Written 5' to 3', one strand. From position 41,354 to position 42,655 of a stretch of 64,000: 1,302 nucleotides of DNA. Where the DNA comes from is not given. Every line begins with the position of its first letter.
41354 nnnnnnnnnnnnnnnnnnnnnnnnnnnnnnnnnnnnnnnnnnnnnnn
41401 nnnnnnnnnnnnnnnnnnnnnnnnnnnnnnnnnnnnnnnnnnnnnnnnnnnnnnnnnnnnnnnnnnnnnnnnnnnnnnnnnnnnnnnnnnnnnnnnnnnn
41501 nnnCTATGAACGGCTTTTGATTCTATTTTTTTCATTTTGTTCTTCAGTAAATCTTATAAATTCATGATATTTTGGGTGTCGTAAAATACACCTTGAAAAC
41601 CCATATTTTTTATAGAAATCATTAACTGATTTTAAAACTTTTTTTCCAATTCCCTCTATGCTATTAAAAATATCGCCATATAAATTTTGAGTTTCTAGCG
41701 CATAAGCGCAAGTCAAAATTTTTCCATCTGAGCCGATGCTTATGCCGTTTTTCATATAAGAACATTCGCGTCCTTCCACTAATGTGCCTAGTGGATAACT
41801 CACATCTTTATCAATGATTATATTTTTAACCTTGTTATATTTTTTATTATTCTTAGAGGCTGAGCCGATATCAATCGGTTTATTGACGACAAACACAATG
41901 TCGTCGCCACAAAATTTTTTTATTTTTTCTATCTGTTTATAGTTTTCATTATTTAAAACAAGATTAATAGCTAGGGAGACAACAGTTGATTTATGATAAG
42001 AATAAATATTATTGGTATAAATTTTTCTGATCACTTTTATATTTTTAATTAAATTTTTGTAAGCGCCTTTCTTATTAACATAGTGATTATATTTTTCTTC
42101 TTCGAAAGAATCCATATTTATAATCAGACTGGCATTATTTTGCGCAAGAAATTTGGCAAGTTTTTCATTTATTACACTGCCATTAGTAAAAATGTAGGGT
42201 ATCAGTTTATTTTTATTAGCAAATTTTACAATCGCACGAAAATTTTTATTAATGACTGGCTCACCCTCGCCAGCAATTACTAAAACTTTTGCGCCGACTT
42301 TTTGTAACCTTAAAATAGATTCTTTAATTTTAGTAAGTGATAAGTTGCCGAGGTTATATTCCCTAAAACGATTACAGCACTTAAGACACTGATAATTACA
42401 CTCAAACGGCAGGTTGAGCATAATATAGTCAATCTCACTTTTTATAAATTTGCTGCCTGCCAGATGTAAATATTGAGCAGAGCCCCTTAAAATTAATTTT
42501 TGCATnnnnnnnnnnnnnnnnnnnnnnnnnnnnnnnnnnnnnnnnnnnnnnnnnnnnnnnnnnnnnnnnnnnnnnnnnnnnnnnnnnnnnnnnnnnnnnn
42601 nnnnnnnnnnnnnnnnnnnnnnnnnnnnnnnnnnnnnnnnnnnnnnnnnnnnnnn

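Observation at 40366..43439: Overlapping radical-SAM and Cys/Met PLP-enzyme genes with a divergent TrmB-like regulator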

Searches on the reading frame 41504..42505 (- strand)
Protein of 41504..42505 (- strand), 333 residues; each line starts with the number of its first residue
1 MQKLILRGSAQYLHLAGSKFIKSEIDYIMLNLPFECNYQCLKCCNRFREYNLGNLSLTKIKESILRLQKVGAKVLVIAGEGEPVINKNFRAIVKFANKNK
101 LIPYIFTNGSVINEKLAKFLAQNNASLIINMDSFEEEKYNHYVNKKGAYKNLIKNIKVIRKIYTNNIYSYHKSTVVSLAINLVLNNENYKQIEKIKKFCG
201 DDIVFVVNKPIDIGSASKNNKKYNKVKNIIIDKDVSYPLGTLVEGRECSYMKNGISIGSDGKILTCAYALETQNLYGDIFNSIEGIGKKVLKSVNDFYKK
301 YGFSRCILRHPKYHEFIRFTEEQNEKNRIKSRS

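Call 4: search_protein_families(library=pfam, proteins=[window:41504-42505:-], max_evalue=0.01)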
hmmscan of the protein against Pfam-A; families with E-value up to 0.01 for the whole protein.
window:41504-42505:- (333 aa): 1 family
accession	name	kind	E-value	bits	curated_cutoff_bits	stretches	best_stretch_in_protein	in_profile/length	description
PF04055.27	Radical_SAM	-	3.7e-13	50.4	29.5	1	36-198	7-165/166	Radical SAM superfamily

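Call 5: search_protein_families(library=ncbifam, proteins=[window:41504-42505:-], max_evalue=0.01)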
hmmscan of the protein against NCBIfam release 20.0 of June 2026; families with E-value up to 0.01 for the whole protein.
window:41504-42505:- (333 aa): 41 families (the best 25 are shown)
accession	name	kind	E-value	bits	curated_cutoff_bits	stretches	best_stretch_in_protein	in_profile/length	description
TIGR04317.1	W_rSAM_matur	equivalog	3.2e-19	69.3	380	1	24-274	2-263/349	tungsten cofactor oxidoreductase radical SAM maturase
TIGR04055.1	rSAM_NirJ2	equivalog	4e-15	56.2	500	1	31-162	5-136/326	putative heme d1 biosynthesis radical SAM protein NirJ2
TIGR04054.1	rSAM_NirJ1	equivalog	2.9e-13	49.2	650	1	28-199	38-197/387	putative heme d1 biosynthesis radical SAM protein NirJ1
TIGR03470.1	HpnH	equivalog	5.6e-13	48.6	225.05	1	28-160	30-159/318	adenosyl-hopene transferase HpnH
TIGR04546.1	rSAM_ahbC_deAc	equivalog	2e-11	43.3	650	1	27-161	40-174/390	12,18-didecarboxysiroheme deacetylase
NF038283.1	viperin_w_prok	equivalog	8e-11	41.6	180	1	35-190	11-168/281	viperin family antiviral radical SAM protein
TIGR04545.1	rSAM_ahbD_hemeb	equivalog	4.9e-10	39.4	500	1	31-162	5-137/339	heme b synthase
TIGR02668.1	moaA_archaeal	equivalog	5e-10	38.8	325.25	1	28-205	12-179/303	GTP 3',8-cyclase MoaA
TIGR04051.1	rSAM_NirJ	equivalog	7.2e-10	38.4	515.45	1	29-161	5-137/354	heme d1 biosynthesis radical SAM protein NirJ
TIGR03962.1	mycofact_rSAM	equivalog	1.4e-09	37.6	265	1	31-197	17-171/339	mycofactocin radical SAM maturase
NF001199.0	PRK00164.2-1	equivalog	4.3e-09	36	231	1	27-206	13-183/308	GTP 3',8-cyclase MoaA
NF045574.1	sacti_mat_StsB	exception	4.3e-09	35.7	625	1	24-201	94-258/466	StsB family radical SAM/SPASM domain sactipeptide maturase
NF050035.1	rSAM_WgK_link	exception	4.5e-09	35.8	650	1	32-185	15-171/367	radical SAM/SPASM peptide maturase WgkB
TIGR04167.1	rSAM_SeCys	equivalog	6.2e-09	35.5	300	1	22-188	4-165/303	arsenosugar biosynthesis radical SAM (seleno)protein ArsS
TIGR04311.1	rSAM_Geo_metal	subfamily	8.3e-09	35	400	1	35-199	12-174/423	radical SAM/SPASM family putative metalloenzyme maturase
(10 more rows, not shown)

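Call 7: find_homologous_proteins(query=window:41504-42505:-)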
Query window:41504-42505:- (333 aa): 91 proteins with E <= 0.001 among 2196 candidates.
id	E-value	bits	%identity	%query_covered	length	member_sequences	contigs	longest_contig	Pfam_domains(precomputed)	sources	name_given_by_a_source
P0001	7.3e-214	727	100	100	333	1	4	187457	PF04055.28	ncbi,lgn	ncbi:MAG: radical SAM protein [Candidatus Moraniibacteriota bacterium]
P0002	6.3e-178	609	84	100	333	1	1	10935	PF04055.28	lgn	-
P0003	4.1e-175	599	85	97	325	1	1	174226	PF04055.28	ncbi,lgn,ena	-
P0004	2.7e-162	557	77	100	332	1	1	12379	PF04055.28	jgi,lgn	jgi:MoaA/NifB/PqqE/SkfB family radical SAM enzyme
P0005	2.7e-133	462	68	95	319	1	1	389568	PF04055.28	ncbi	-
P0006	2.0e-130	453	64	98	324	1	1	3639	PF04055.28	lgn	-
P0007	1.5e-128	446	65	95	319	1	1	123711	PF04055.28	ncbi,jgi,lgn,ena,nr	ncbi:radical SAM protein [Patescibacteria group bacterium]|nr:radical SAM protein [Patescibacteria g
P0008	2.4e-128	446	64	96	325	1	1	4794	PF04055.28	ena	-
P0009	3.6e-128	445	65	96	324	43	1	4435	PF04055.28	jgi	-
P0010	1.1e-123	430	61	94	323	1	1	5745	PF04055.28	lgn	-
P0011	9.5e-123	427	62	100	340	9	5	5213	PF04055.28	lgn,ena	-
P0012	1.0e-121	424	61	97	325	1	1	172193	PF04055.28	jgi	jgi:MoaA/NifB/PqqE/SkfB family radical SAM enzyme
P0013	3.8e-121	422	60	96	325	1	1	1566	PF04055.28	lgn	-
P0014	5.2e-121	422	62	97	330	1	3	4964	PF04055.28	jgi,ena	-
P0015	6.8e-121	421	62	98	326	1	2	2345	PF04055.28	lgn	-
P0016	2.2e-120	420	59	97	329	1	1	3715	PF04055.28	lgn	-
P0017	2.5e-120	419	60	97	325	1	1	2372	PF04055.28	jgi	-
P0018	6.6e-120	418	61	97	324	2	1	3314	PF04055.28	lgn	-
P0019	8.6e-120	418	62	97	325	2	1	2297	PF04055.28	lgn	-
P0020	3.9e-119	415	61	97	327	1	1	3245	PF04055.28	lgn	-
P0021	4.2e-119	415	62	96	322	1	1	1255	PF04055.28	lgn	-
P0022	9.5e-119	414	62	98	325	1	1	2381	PF04055.28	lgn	-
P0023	3.7e-117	409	57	95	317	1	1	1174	PF04055.28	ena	-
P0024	3.9e-117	409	61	95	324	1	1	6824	PF04055.28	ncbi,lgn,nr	ncbi:MAG: radical SAM protein [Patescibacteria group bacterium]|nr:radical SAM protein [Patescibacte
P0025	1.1e-114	401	56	95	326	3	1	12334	PF04055.28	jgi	-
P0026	1.0e-112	394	59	95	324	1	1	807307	PF04055.28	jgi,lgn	jgi:MoaA/NifB/PqqE/SkfB family radical SAM enzyme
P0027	1.4e-107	377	54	96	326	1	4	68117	PF04055.28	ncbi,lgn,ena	-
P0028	2.8e-102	360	53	96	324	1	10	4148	PF04055.28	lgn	-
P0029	2.4e-100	354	51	95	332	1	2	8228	PF04055.28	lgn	-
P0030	3.7e-99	350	49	95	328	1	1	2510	PF04055.28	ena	-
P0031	1.3e-97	345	52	95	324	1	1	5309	PF04055.28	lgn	-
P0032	3.0e-97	344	49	95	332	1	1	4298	PF04055.28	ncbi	-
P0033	2.4e-96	341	52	94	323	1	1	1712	PF04055.28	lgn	-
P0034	2.5e-96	341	61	76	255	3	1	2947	PF04055.28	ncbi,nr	ncbi:radical SAM protein, partial [Patescibacteria group bacterium]|nr:radical SAM protein [Patescib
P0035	7.0e-96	339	52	94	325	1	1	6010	PF04055.28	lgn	-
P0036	2.0e-94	334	52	94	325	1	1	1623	PF04055.28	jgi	jgi:MoaA/NifB/PqqE/SkfB family radical SAM enzyme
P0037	2.4e-94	334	48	95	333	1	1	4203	PF04055.28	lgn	-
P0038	5.6e-93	330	49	95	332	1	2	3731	PF04055.28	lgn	-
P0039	6.4e-91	323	47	95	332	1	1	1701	PF04055.28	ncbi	-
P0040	1.7e-86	308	47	95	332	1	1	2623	PF04055.28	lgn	-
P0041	2.8e-85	304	48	95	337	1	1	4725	PF04055.28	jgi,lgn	jgi:MoaA/NifB/PqqE/SkfB family radical SAM enzyme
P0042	2.2e-78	282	42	97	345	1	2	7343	PF04055.28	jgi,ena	-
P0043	7.6e-78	280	41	98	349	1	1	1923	PF04055.28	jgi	jgi:MoaA/NifB/PqqE/SkfB family radical SAM enzyme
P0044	9.6e-78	279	45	97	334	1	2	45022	PF04055.28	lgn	-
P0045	3.6e-77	278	43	95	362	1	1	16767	PF04055.28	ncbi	-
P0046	8.5e-77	276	43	98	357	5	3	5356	PF04055.28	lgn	-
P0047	1.2e-76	276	42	97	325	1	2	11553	PF04055.28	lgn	-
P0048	1.7e-76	275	42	98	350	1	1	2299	PF04055.28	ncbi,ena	-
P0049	2.8e-75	271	43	95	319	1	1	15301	PF04055.28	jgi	jgi:MoaA/NifB/PqqE/SkfB family radical SAM enzyme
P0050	5.0e-75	271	41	97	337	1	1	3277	PF04055.28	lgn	-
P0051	1.5e-74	269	43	95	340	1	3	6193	PF04055.28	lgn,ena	-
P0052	1.6e-74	269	44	95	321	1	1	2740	PF04055.28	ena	-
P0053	5.2e-74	267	43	95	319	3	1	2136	PF04055.28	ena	-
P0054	6.2e-74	267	47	87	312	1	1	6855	PF04055.28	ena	-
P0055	9.3e-74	266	44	97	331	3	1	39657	PF04055.28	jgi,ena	-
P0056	1.6e-73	266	40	95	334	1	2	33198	PF04055.28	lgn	-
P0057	4.0e-73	264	41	95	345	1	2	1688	PF04055.28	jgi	jgi:MoaA/NifB/PqqE/SkfB family radical SAM enzyme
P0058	4.4e-73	264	44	95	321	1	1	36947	PF04055.28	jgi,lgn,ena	-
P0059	4.9e-73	264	42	95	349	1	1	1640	PF04055.28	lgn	-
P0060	9.8e-72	260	41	95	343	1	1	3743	PF04055.28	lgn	-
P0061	5.3e-71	257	43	95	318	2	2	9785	PF04055.28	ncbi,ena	-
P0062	8.3e-71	257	42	94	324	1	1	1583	PF04055.28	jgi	-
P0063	1.1e-70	256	41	95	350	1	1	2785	PF04055.28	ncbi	-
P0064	1.7e-70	256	42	95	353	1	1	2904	PF04055.28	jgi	jgi:organic radical activating enzyme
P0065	2.0e-70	255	42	98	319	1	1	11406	PF04055.28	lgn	-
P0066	2.1e-70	255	41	95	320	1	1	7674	PF04055.28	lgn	-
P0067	2.4e-70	255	44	97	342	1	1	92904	PF04055.28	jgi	-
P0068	2.6e-70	255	42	94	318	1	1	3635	PF04055.28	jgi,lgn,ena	-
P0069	3.9e-68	248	41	95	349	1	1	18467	PF04055.28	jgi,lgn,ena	-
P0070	1.2e-67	246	42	87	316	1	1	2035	PF04055.28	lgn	-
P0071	1.9e-67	246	40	98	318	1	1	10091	PF04055.28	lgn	-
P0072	1.2e-66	243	43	95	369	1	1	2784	PF04055.28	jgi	jgi:organic radical activating enzyme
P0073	5.0e-66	241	40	95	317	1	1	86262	PF04055.28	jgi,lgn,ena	-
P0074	1.6e-65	239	40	95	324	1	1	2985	PF04055.28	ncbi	-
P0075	3.5e-65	238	40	95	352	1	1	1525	PF04055.28,PF13353.12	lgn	-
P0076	1.0e-63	233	40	94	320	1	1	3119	PF04055.28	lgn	-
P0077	7.4e-63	231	40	87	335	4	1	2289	PF04055.28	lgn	-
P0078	1.2e-60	223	39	94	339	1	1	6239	PF04055.28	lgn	-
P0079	3.3e-59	219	37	94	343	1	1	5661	PF04055.28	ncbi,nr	ncbi:Coenzyme PQQ synthesis protein E [uncultured archaeon]|nr:Coenzyme PQQ synthesis protein E [unc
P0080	7.1e-59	217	44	78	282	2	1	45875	PF04055.28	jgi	jgi:MoaA/NifB/PqqE/SkfB family radical SAM enzyme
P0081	1.6e-58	216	38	94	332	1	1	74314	PF04055.28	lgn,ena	-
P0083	3.9e-56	209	37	94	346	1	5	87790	PF04055.28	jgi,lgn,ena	-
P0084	2.2e-51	193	43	72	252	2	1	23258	PF04055.28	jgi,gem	-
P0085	5.3e-50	188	36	95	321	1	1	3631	PF04055.28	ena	-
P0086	2.4e-49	186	39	75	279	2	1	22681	PF04055.28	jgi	jgi:MoaA/NifB/PqqE/SkfB family radical SAM enzyme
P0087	1.6e-47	180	35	79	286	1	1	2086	PF04055.28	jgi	jgi:hypothetical protein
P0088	3.6e-47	179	38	75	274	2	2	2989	PF04055.28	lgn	-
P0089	1.2e-43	168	39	65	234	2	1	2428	PF04055.28,PF13353.12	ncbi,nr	ncbi:MAG: radical SAM protein, partial [Nanoarchaeota archaeon]|nr:radical SAM protein [Nanoarchaeot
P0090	2.9e-40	156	31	96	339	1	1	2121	PF04055.28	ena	-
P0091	3.5e-36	143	40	57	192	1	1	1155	PF04055.28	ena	-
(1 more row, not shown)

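Call 9: find_encoding_contigs(protein=P0026, flank=6000, max_places=2)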
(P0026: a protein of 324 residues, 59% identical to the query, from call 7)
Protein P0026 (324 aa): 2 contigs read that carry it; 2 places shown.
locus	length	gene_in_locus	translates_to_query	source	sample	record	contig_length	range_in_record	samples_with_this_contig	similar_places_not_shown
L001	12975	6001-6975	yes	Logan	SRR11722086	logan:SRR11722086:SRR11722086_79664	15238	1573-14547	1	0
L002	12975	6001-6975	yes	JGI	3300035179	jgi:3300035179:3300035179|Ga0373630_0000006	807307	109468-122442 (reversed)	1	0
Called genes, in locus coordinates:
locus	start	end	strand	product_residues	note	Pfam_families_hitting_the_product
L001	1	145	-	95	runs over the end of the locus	-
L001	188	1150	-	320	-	-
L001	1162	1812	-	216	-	-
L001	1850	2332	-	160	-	-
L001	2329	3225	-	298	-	PF01558:POR, PF00037:Fer4 (faint), PF13237:Fer4_10 (weak), PF12838:Fer4_7 (weak), PF13187:Fer4_9 (weak), PF13484:Fer4_16 (faint)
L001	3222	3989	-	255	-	PF02775:TPP_enzyme_C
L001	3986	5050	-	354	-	PF01855:POR_N, PF17147:PFOR_II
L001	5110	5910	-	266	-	PF01978:TrmB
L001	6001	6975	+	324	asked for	PF04055:Radical_SAM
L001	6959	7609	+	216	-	PF01507:PAPS_reduct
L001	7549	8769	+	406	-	PF01053:Cys_Met_Meta_PP, PF06838:Met_gamma_lyase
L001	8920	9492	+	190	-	-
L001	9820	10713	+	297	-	-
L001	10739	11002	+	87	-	PF11373:DUF3175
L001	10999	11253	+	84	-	-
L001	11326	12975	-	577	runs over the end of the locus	PF00501:AMP-binding, PF13193:AMP-binding_C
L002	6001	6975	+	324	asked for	PF04055:Radical_SAM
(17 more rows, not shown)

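Call 10: find_encoding_contigs(protein=P0005, flank=6000, max_places=2)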
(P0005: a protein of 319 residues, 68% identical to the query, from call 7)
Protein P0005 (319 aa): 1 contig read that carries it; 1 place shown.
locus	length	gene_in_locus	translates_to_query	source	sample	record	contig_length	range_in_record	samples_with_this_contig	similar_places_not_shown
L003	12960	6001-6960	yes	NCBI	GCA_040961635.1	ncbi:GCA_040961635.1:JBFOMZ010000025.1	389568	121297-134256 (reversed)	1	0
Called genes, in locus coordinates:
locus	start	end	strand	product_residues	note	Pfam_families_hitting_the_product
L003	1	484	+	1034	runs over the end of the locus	PF13196:DUF4012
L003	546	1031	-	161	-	-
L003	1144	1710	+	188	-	PF02834:LigT_PEase (weak), PF13563:2_5_RNA_ligase2 (weak), PF02834:LigT_PEase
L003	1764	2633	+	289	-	PF03808:Glyco_tran_WecG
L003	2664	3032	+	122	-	PF05635:23S_rRNA_IVP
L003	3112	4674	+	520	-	PF00749:tRNA-synt_1c, PF19269:Anticodon_2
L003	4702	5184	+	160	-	PF01467:CTP_transf_like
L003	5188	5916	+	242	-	PF00156:Pribosyltran (weak)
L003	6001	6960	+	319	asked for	PF04055:Radical_SAM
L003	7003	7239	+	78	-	-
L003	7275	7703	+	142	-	-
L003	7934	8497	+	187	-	PF13529:Peptidase_C39_2, PF03412:Peptidase_C39, PF11814:DUF3335 (faint)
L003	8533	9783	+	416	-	PF01551:Peptidase_M23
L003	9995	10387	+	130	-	-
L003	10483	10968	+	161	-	-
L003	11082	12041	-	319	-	PF02899:Phage_int_SAM_1 (weak), PF13495:Phage_int_SAM_4 (faint), PF00589:Phage_integrase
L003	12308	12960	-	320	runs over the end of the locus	-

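Call 11: find_encoding_contigs(protein=P0067, flank=6000, max_places=2)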
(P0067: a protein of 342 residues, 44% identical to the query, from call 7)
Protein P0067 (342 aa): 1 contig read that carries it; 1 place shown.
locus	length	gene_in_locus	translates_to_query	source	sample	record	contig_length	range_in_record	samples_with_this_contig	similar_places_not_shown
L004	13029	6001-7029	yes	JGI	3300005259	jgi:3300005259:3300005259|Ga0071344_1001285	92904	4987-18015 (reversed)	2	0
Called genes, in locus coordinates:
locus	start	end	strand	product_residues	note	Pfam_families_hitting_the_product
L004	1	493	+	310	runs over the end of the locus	-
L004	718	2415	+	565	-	PF00528:BPD_transp_1, PF00005:ABC_tran, PF13304:AAA_21 (weak)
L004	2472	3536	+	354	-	PF12974:Phosphonate-bd, PF09084:NMT1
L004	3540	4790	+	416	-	-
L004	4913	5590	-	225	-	-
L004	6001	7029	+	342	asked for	PF04055:Radical_SAM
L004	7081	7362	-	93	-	-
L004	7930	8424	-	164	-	-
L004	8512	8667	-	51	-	-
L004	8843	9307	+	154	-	-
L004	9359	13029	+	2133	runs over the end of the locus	PF05593:RHS_repeat (faint)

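Call 13: find_related_loci(query=A1, collection=genome_contigs, flank=8000)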
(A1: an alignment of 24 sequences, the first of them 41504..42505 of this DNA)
Query A1 (333 aa) in genome_contigs; peptide patterns used: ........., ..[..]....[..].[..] (x = any residue, [..] = any of these).
188 stretches matched a pattern; 16 encode a relative of the query (tblastn E <= 1e-3); 15 distinct loci.
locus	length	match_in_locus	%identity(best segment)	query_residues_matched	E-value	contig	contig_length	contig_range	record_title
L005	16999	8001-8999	84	1-333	0e+0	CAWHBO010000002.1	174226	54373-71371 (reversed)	MAG: Candidatus Parcubacteria bacterium isolate MFD00905.bin.2.44 genome assembly, contig: contig_3100, whole genome sho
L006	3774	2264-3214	65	2-319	7e-144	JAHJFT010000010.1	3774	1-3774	MAG: Patescibacteria group bacterium isolate Modern_marine_glass_biofilm.mb.42 Modern_marine_glas.mb.42_k141_93787, whol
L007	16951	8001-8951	65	1-318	2e-135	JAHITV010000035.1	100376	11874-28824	MAG: Patescibacteria group bacterium isolate MM_PC_MetaG.mb.225 MM_PC_MetaG.mb.225_k141_1526051, whole genome shotgun se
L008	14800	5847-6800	64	1-319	8e-133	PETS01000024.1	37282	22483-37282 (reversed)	MAG: Candidatus Falkowbacteria bacterium CG02_land_8_20_14_3_00_36_14 CG02_land_8_20_14_3.00_150_scaffold_928_c, whole g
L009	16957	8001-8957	54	1-319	1e-114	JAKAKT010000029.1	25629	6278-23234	MAG: Candidatus Micrarchaeota archaeon isolate WY4.bin88 NODE_2260_length_25629_cov_2.338915, whole genome shotgun seque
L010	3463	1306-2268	44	2-317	2e-79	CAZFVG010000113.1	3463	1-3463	MAG TPA_asm: uncultured Methanosarcinales archaeon isolate binchicken_co54_27 genome assembly, contig: NODE_55777_length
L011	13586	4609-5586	39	2-318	1e-75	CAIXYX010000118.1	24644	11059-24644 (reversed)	uncultured Candidatus Micrarchaeota archaeon isolate A14_bin-2075 genome assembly, contig: bin-2075:118/146, whole genom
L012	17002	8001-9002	40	1-318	4e-72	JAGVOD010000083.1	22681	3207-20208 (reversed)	MAG: archaeon isolate DeMMO3_27 c_000000021462, whole genome shotgun sequence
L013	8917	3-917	40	28-326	2e-69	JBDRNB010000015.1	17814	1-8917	MAG: Candidatus Aenigmatarchaeota archaeon isolate MEGAHIT-group-1.865 k141_4532267, whole genome shotgun sequence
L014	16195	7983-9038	38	1-333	4e-76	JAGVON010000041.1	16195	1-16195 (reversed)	MAG: archaeon isolate DeMMO3_23 c_000000029832, whole genome shotgun sequence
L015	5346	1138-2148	35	1-327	9e-55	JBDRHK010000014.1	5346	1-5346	MAG: Candidatus Iainarchaeum archaeon isolate MEGAHIT-group-1.513 k141_9773385, whole genome shotgun sequence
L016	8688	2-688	39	85-317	1e-48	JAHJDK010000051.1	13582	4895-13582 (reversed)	MAG: Nanoarchaeota archaeon isolate Modern_marine.mb.57 Modern_marine.mb.57_k141_496477, whole genome shotgun sequence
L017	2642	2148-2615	44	8-165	3e-38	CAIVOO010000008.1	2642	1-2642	uncultured archaeon isolate AM-sed-core3-D1_bin-502 genome assembly, contig: bin-502:008/159, whole genome shotgun seque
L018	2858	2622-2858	47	1-82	4e-15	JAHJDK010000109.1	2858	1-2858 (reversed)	MAG: Nanoarchaeota archaeon isolate Modern_marine.mb.57 Modern_marine.mb.57_k141_1111108, whole genome shotgun sequence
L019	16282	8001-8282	31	7-82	9e-5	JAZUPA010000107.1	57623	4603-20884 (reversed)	MAG: Acutalibacteraceae bacterium isolate T1900044868_TS20190334.MAGScoT_cleanbin_000047 SGB_3151_k141_2266172, whole ge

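Call 17: find_related_loci(query=A1, collection=metagenome_contigs, flank=6000)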
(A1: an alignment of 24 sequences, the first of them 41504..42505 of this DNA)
Query A1 (333 aa) in metagenome_contigs; peptide patterns used: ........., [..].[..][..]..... (x = any residue, [..] = any of these).
600 stretches matched a pattern (row limit reached: there are more); 56 encode a relative of the query (tblastn E <= 1e-3); 56 distinct loci.
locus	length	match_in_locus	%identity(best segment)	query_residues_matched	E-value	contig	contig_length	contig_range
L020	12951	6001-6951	65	1-318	5e-135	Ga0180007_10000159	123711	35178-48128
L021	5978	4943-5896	65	1-319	2e-134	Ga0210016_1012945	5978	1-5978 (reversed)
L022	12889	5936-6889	64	1-319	2e-132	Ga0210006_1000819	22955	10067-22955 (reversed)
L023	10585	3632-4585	64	1-319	2e-132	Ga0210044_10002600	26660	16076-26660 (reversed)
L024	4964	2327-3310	62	1-323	6e-129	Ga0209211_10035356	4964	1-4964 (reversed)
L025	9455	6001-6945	56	1-316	5e-122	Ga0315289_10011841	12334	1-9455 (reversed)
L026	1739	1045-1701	63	1-219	1e-92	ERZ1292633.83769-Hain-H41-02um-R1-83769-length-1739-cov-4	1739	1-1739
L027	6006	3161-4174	42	4-328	3e-85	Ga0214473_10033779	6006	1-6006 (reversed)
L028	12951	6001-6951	44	1-317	3e-80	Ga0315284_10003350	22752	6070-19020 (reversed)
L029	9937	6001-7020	41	1-328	6e-78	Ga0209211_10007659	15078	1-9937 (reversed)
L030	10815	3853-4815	44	2-317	3e-78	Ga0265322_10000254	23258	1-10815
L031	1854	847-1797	42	1-316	5e-80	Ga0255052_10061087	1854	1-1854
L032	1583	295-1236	42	5-316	5e-81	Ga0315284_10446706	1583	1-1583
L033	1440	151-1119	44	5-326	2e-81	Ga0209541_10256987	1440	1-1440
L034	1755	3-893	44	25-317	4e-80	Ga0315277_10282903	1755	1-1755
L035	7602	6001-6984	41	3-317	7e-76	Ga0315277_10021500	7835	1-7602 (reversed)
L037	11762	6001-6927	41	1-316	1e-72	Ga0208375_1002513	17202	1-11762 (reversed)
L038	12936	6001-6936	40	5-322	1e-72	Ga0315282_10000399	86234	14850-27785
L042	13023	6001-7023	37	5-318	2e-63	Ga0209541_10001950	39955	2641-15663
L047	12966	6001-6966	33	6-318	6e-53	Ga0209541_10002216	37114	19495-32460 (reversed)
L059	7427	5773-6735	29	5-317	5e-44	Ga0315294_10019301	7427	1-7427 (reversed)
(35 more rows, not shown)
